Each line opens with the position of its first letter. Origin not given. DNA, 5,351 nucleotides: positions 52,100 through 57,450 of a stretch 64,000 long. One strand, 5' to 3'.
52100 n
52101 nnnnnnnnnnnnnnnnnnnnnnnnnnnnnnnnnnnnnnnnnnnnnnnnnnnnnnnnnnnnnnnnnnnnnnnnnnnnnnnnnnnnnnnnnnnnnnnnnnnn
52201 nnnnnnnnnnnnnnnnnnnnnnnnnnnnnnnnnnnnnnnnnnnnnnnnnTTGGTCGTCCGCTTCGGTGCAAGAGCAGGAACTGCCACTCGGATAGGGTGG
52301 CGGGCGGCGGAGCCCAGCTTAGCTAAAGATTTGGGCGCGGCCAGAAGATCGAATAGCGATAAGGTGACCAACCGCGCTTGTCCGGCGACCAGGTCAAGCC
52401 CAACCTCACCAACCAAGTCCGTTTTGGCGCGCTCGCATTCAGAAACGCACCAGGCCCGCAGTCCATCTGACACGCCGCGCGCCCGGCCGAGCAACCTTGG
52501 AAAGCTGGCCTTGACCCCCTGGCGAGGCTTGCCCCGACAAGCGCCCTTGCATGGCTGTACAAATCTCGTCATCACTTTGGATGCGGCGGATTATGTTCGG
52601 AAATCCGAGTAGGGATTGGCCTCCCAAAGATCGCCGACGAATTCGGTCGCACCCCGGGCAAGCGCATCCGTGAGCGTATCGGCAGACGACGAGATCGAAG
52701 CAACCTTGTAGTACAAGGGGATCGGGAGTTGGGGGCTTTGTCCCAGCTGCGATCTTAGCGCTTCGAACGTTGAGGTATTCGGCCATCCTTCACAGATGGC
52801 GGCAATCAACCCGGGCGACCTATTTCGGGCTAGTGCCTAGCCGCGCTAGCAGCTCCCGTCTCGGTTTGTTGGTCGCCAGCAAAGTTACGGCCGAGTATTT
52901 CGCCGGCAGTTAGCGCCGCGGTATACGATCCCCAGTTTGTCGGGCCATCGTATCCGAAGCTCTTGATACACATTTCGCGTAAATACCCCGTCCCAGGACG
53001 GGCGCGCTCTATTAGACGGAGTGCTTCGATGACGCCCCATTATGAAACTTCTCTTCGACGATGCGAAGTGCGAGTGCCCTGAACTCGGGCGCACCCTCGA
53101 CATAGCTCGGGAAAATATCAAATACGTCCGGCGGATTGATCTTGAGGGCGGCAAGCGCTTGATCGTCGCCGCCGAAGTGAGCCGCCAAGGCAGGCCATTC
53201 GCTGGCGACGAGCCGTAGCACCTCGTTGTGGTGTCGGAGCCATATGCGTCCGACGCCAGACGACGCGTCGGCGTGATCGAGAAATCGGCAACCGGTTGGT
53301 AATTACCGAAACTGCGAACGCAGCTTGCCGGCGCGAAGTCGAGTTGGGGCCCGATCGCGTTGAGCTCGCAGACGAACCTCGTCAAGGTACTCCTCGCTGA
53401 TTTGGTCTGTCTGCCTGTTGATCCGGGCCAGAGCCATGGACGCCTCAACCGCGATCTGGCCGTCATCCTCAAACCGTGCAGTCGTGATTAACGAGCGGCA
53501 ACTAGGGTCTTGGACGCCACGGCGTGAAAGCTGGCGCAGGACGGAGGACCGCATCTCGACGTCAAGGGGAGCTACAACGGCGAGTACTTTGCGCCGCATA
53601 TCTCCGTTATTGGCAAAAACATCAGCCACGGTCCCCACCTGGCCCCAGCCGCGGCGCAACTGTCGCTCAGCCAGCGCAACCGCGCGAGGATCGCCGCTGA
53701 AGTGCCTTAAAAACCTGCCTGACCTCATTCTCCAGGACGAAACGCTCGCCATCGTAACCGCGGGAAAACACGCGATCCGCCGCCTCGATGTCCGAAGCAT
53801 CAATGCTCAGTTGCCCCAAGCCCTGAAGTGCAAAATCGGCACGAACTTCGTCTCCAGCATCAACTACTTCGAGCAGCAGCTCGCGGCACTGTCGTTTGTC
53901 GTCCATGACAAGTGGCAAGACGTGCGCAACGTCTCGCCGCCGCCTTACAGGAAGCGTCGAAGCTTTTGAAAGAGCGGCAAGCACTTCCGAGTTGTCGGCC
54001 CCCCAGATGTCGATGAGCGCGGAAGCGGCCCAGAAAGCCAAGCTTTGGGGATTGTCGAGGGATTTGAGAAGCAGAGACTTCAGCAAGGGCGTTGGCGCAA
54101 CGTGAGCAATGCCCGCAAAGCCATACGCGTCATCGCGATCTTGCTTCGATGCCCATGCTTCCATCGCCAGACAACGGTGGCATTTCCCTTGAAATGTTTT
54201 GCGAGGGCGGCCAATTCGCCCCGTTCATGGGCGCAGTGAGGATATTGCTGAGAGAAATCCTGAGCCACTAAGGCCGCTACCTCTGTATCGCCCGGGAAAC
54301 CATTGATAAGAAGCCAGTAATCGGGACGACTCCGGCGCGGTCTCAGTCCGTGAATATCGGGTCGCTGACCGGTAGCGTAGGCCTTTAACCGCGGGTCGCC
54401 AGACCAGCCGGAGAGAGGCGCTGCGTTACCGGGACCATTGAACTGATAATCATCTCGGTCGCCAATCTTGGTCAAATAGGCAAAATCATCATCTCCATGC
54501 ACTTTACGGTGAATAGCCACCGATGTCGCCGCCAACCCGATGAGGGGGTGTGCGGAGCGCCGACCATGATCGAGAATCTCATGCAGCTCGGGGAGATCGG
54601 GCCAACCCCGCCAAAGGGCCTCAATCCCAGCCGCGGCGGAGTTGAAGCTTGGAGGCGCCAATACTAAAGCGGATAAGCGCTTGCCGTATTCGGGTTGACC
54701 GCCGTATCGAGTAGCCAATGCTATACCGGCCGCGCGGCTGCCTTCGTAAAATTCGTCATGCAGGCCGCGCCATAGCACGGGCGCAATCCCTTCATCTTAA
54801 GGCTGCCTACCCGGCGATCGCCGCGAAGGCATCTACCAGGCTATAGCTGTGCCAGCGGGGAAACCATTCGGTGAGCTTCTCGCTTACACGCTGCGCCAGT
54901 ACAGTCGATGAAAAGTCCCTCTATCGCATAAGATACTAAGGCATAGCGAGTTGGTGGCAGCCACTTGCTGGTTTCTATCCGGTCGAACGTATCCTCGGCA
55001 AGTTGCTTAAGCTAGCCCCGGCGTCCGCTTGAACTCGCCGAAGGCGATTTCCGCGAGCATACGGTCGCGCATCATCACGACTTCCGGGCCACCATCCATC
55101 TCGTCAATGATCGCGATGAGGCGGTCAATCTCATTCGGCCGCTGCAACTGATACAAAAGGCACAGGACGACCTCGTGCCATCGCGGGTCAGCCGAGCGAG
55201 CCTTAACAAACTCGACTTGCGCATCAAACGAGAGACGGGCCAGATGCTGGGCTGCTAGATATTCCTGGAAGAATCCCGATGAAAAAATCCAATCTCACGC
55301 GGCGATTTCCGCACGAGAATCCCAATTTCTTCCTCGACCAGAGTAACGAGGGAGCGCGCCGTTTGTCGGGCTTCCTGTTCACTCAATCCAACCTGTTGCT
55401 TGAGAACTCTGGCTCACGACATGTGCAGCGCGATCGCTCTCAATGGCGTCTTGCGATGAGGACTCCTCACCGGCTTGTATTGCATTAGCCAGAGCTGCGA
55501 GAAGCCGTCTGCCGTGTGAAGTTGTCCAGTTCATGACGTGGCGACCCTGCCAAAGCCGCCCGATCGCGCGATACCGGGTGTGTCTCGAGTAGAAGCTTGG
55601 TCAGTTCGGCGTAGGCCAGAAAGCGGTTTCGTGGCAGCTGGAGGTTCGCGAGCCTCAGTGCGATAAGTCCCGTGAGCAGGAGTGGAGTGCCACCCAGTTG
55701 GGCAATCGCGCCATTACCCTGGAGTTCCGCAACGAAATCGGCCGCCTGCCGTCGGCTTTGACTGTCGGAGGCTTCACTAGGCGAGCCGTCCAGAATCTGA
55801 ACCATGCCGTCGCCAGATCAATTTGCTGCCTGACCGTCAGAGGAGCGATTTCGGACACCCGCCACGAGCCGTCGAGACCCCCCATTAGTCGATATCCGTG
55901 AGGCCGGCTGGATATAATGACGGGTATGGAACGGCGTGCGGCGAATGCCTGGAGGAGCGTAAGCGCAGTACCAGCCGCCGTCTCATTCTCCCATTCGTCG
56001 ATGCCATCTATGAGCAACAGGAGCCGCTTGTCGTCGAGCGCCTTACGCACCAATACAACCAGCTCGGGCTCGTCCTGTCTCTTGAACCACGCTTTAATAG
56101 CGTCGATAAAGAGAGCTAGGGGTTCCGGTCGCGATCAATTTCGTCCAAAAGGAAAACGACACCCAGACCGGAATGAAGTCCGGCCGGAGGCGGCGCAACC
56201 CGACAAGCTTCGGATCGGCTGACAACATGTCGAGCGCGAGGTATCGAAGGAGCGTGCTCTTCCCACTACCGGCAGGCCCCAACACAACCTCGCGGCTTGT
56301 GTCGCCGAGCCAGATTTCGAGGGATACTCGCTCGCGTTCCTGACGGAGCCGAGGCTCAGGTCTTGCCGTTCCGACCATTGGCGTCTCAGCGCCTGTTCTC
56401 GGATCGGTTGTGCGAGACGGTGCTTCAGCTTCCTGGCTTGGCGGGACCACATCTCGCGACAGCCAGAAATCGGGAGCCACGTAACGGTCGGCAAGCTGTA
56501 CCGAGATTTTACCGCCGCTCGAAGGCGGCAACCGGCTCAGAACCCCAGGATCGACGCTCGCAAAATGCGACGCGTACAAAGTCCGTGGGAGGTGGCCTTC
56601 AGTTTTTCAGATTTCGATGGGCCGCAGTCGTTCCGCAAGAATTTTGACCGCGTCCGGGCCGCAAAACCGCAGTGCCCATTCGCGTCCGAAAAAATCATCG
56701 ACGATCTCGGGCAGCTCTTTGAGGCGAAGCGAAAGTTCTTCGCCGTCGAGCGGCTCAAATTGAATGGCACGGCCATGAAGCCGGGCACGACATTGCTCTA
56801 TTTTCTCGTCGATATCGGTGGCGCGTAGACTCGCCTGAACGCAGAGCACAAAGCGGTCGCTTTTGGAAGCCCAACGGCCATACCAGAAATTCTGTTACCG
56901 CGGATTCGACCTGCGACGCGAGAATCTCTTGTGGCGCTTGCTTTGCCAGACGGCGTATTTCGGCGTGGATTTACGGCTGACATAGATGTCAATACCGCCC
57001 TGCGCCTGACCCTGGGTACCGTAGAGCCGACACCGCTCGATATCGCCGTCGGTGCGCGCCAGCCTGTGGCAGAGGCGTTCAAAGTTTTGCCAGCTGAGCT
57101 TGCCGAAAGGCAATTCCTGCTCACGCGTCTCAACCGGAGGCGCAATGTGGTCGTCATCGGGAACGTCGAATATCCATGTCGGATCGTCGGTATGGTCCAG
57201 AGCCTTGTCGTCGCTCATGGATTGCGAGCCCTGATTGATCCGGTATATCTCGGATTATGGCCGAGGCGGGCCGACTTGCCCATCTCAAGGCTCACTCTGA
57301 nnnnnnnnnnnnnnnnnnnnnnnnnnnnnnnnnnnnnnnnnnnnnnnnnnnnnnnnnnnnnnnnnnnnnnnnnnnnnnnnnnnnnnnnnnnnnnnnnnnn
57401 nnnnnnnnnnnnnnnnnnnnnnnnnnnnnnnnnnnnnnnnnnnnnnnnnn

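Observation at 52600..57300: Decayed bacterial NLR-like (NACHT) antiphage gene with an Mrr-type nuclease N-terminus in a lower-GC islet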

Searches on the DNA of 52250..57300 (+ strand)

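Call 14: search_dna_similar(query=window:52250-57300:+, collection=plasmids, mode=near, max_rows=15)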
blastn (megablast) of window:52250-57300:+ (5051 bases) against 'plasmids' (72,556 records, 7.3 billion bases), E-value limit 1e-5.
No match.

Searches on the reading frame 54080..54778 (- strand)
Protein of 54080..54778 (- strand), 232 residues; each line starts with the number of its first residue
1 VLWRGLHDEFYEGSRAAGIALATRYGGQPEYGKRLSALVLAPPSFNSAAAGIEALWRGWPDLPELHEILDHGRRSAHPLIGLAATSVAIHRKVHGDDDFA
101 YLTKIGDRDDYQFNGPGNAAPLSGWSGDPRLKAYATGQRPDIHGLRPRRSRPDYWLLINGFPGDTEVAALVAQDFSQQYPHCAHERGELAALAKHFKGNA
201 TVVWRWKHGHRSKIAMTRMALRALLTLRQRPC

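Call 72: find_encoding_contigs(protein=window:54080-54778:-, flank=3000, max_places=5)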
Protein window:54080-54778:- (232 aa): no gene with exactly this product is on record in the collection.
